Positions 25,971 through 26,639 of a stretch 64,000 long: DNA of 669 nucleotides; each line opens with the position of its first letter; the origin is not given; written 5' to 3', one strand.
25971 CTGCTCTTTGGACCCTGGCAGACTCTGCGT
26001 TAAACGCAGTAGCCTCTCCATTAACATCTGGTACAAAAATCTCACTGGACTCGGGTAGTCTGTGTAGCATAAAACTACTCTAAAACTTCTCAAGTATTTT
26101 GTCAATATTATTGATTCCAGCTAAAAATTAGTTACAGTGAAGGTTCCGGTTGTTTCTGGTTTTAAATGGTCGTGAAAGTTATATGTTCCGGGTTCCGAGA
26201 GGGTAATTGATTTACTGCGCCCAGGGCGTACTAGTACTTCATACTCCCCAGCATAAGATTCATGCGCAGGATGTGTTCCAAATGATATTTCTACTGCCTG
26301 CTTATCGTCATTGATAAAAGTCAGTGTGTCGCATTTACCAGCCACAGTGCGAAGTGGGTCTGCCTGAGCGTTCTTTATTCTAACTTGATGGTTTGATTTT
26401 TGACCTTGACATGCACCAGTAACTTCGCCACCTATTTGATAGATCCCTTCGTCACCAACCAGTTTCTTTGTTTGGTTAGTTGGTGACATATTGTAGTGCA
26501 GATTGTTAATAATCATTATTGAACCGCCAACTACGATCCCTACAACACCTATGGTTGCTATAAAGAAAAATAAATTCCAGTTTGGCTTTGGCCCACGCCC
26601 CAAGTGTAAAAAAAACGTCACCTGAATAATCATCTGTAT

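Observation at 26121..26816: CyoD fused to a His-motif cupredoxin-like domain with a free-standing paralog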

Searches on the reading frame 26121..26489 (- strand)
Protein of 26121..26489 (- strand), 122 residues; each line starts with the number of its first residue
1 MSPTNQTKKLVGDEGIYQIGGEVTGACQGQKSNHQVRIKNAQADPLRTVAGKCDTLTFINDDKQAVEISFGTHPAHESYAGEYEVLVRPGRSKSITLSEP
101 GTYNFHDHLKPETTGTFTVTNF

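Call 27: search_protein_representatives(protein=window:26121-26489:-)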
Query: 122 residues. Proteins with E-value up to 0.001 (for the whole library): 742; up to 1e-10: 126; up to 1e-30: 2. The best 150 are listed.
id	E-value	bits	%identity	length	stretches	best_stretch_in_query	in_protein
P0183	1.7e-43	163.8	65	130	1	1-120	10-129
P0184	1.2e-38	148.2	61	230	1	5-120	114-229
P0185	1.2e-30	122.5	60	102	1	20-119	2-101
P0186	1.4e-28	115.7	49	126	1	2-119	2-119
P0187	2.5e-28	115.0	51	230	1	1-121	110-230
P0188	9.3e-26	106.7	45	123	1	2-120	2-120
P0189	1.0e-24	103.3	46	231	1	1-119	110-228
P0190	1.4e-23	99.6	48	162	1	1-104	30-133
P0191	2.3e-22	95.7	45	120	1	1-120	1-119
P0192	4.8e-22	94.7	44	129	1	1-120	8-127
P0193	2.4e-19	86.0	46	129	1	19-119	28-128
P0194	2.8e-19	85.8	43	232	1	4-120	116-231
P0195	8.2e-19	84.2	40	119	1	6-120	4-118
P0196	9.1e-19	84.1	41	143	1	1-119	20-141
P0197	1.2e-18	83.8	41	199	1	11-120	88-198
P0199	1.1e-17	80.7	42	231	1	1-119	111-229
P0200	1.3e-17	80.4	44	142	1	27-120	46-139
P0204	8.1e-17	77.8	39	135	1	20-120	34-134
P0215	4.4e-15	72.2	43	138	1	25-120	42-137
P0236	9.1e-14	68.0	42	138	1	25-121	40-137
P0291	3.5e-11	59.6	30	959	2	30-120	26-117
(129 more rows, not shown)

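Call 33: list_cluster_members(proteins=[P0184, P0187, P0189, P0194, P0197, P0199, P0200, P0204, P0236, P0291])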
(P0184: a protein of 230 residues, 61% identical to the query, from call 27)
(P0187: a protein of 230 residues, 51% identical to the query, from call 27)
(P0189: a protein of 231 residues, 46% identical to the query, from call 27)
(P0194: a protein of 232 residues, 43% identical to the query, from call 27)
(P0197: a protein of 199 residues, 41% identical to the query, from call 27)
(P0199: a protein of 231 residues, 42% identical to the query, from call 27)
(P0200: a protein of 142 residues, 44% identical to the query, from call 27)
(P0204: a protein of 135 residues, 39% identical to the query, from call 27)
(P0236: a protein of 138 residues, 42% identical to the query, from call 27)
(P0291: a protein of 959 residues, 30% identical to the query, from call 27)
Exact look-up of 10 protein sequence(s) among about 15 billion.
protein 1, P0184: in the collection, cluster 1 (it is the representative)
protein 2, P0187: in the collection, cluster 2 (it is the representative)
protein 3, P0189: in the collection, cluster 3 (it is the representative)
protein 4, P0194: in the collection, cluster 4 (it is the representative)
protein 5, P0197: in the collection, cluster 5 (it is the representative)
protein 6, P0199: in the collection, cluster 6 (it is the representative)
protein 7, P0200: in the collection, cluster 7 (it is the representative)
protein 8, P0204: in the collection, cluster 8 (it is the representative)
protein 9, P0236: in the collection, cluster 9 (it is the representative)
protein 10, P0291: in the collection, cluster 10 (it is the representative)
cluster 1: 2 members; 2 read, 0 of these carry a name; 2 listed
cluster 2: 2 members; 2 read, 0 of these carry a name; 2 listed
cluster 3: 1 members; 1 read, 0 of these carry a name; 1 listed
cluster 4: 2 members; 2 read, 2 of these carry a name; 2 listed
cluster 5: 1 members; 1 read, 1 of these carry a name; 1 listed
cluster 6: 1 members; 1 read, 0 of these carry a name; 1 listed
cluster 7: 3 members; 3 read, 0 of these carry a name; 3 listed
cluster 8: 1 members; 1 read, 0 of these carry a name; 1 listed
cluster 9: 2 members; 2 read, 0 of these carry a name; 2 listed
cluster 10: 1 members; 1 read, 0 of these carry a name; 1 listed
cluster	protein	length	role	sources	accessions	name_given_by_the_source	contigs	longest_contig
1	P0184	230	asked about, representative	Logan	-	-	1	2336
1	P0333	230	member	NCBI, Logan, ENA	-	-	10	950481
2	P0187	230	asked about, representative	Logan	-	-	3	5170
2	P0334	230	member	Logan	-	-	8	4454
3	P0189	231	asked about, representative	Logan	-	-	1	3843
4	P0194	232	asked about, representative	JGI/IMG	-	cytochrome o ubiquinol oxidase subunit IV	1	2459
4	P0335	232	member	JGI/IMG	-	cytochrome o ubiquinol oxidase subunit IV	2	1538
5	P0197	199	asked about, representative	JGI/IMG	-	cytochrome o ubiquinol oxidase operon protein cyoD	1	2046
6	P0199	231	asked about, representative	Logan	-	-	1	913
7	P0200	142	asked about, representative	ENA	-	-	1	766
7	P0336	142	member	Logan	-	-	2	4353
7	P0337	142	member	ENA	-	-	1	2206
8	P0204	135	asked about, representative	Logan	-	-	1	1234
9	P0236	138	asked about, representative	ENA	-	-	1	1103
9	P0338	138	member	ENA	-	-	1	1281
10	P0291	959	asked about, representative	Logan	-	-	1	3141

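Call 35: find_homologous_proteins(query=P0200)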
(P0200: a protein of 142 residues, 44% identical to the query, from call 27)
Query P0200 (142 aa): 10 proteins with E <= 0.001 among 21 candidates.
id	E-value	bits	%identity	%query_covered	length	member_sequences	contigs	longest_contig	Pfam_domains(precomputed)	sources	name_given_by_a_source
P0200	5.9e-90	316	100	100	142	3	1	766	-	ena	-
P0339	2.7e-50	188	63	97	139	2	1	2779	PF13473.13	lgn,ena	-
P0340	8.6e-49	183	60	98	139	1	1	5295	PF13473.13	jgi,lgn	jgi:hypothetical protein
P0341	2.6e-48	181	61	98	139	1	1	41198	PF13473.13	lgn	-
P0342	1.6e-47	179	59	97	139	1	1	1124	PF13473.13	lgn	-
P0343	6.5e-47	177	67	84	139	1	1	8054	PF13473.13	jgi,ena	-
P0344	1.6e-46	176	59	98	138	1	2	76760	PF13473.13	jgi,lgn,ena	-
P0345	3.3e-44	168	56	98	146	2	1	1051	PF13473.13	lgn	-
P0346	5.9e-44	167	63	89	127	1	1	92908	-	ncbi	-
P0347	2.5e-37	146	48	98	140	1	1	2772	-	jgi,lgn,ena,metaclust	metaclust:\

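Call 36: find_encoding_contigs(protein=P0346, flank=8000, max_places=2)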
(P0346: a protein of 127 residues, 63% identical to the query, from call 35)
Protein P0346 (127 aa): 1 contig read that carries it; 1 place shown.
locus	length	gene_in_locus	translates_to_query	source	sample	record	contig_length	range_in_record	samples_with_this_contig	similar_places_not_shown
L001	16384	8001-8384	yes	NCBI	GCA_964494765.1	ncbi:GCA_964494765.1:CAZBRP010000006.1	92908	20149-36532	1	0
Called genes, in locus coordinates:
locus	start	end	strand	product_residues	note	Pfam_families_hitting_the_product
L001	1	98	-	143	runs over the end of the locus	PF08327:AHSA1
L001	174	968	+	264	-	PF20240:DUF6597, PF12833:HTH_18, PF00165:HTH_AraC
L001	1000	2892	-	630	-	-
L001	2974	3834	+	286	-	PF00116:COX2 (weak), PF06481:COX_ARM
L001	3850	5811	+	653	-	PF00115:COX1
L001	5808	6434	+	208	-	PF00510:COX3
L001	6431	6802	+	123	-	PF03626:COX4_pro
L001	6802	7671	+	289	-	PF01040:UbiA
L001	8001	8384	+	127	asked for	-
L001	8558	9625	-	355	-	PF03193:RsgA_GTPase, PF02421:FeoB_N (faint), PF00005:ABC_tran (weak), PF01926:MMR_HSR1 (weak)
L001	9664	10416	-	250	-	-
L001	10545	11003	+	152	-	PF22381:Staph_reg_Sar_Rot (weak), PF01978:TrmB (weak), PF12802:MarR_2, PF01047:MarR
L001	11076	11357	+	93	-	-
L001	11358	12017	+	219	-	-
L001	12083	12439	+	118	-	-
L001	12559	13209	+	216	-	-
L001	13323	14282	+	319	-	PF00005:ABC_tran, PF13304:AAA_21, PF13732:DrrA1-3_C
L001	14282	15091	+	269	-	PF01061:ABC2_membrane, PF12698:ABC2_membrane_3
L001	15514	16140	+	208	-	PF07690:MFS_1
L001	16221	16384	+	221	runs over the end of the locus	-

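Call 37: find_encoding_contigs(protein=P0344, flank=8000, max_places=2)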
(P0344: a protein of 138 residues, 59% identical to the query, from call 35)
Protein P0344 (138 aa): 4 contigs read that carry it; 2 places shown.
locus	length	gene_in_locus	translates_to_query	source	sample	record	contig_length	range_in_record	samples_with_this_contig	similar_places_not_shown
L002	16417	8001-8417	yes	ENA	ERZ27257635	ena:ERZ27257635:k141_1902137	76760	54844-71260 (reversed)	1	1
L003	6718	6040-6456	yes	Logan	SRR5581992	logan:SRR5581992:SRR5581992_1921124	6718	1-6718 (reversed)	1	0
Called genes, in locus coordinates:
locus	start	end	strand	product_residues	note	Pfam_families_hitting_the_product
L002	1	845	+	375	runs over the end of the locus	-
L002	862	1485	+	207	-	PF00625:Guanylate_kin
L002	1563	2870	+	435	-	PF00561:Abhydrolase_1 (faint), PF02089:Palm_thioest, PF05057:DUF676 (faint), PF07819:PGAP1, PF12697:Abhydrolase_6 (weak)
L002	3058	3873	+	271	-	PF00116:COX2, PF06481:COX_ARM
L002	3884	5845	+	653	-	PF00115:COX1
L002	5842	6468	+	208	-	PF00510:COX3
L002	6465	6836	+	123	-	PF03626:COX4_pro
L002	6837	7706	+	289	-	PF01040:UbiA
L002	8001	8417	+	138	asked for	PF13473:Cupredoxin_1 (weak)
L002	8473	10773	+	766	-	PF00270:DEAD, PF00271:Helicase_C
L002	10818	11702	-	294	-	PF00892:EamA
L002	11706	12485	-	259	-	PF00459:Inositol_P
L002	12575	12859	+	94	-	PF14117:DUF4287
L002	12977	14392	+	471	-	PF00657:Lipase_GDSL (weak), PF13472:Lipase_GDSL_2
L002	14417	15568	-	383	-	PF03551:PadR, PF06445:GyrI-like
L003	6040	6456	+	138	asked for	PF13473:Cupredoxin_1 (weak)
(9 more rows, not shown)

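Call 49: find_related_loci(query=A5, collection=genome_contigs, flank=10000)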
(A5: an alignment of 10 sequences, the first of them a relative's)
Query A5 (127 aa) in genome_contigs; peptide patterns used: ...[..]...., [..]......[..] (x = any residue, [..] = any of these).
118 stretches matched a pattern; 3 encode a relative of the query (tblastn E <= 1e-3); 3 distinct loci.
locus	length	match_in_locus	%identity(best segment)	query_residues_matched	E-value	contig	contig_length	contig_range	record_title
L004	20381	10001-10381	100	1-127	2e-84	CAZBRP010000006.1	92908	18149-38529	MAG TPA_asm: uncultured Candidatus Saccharibacteria bacterium isolate SRP200132_co1_645 genome assembly, contig: NODE_27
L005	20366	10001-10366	65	6-127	1e-52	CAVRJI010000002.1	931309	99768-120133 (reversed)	MAG: uncultured bacterium isolate MFD01275.bin.1.111 genome assembly, contig: contig_12920, whole genome shotgun sequenc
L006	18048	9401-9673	44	36-126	1e-21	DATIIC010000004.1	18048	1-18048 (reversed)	MAG TPA_asm: Candidatus Saccharimonadales bacterium isolate SMAG_U15654 k141_528113, whole genome shotgun sequence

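Call 80: search_protein_families(library=ncbifam, proteins=[P0344, P0215, P0346, P0236], max_evalue=0.1)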
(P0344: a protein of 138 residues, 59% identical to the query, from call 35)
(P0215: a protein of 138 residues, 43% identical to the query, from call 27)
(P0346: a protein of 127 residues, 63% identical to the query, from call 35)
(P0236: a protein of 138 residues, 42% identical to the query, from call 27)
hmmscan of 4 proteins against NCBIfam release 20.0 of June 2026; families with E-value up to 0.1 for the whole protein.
P0344 (138 aa): 0 families

P0215 (138 aa): 2 families
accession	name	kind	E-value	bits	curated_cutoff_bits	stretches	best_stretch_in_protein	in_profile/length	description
TIGR04205.1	classIII_w_PIP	hypoth_equivalog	0.028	14.5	65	1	7-56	9-55/67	class III signal peptide domain-containing protein, archaeosortase D/PIP-CTERM system-associated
NF041476.1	membrane_YldA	equivalog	0.028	14.4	45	1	6-27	4-25/29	small membrane protein YldA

P0346 (127 aa): 2 families
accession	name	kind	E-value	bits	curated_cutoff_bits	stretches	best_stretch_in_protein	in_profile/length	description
TIGR00759.1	aceE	equivalog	0.016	13.1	859.9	1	46-117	325-398/885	pyruvate dehydrogenase (acetyl-transferring), homodimeric type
NF053654.1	GroundWater_YciW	equivalog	0.067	12.9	310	1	39-113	68-138/179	YciW-related (seleno)protein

P0236 (138 aa): 0 families

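Call 89: search_solved_structures(query=A3, max_evalue=10, show_alignments=5)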
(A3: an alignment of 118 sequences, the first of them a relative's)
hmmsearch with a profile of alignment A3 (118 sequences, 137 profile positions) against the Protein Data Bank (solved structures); distinct sequences matched with E-value up to 10: 24.
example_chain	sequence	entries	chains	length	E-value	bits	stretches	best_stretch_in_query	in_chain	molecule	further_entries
1sfd_A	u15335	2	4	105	0.0029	20.8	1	50-136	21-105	Amicyanin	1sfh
1sf3_A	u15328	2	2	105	0.0057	19.9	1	50-136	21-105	Amicyanin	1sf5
4p5r_A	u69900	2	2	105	0.012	18.8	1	50-135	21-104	Amicyanin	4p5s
1mda_A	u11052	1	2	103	0.015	18.5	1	50-135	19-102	AMICYANIN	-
1aac_A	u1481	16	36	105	0.015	18.5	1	50-135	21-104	AMICYANIN | PROTEIN (AMICYANIN)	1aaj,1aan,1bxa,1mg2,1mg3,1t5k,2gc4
2qdv_A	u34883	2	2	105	0.016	18.4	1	50-135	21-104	Amicyanin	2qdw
2gb2_A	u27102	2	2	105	0.018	18.3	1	50-135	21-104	Amicyanin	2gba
2idq_A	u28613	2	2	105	0.021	18.1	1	50-135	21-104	Amicyanin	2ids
3ply_A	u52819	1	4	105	0.021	18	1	50-135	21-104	Amicyanin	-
3ie9_A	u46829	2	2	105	0.022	18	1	50-135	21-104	Amicyanin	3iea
3c75_A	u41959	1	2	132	0.035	17.3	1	13-135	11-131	Amicyanin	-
2idt_A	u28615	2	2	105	0.036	17.3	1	50-135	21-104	Amicyanin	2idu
3rym_A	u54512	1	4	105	0.042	17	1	50-135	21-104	Amicyanin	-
2zwn_A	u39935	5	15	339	0.35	14.1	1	106-130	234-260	two-domain type laccase | Multicopper oxidase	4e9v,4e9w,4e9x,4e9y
6wg4_A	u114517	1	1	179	0.36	14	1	67-94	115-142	Structural maintenance of chromosomes protein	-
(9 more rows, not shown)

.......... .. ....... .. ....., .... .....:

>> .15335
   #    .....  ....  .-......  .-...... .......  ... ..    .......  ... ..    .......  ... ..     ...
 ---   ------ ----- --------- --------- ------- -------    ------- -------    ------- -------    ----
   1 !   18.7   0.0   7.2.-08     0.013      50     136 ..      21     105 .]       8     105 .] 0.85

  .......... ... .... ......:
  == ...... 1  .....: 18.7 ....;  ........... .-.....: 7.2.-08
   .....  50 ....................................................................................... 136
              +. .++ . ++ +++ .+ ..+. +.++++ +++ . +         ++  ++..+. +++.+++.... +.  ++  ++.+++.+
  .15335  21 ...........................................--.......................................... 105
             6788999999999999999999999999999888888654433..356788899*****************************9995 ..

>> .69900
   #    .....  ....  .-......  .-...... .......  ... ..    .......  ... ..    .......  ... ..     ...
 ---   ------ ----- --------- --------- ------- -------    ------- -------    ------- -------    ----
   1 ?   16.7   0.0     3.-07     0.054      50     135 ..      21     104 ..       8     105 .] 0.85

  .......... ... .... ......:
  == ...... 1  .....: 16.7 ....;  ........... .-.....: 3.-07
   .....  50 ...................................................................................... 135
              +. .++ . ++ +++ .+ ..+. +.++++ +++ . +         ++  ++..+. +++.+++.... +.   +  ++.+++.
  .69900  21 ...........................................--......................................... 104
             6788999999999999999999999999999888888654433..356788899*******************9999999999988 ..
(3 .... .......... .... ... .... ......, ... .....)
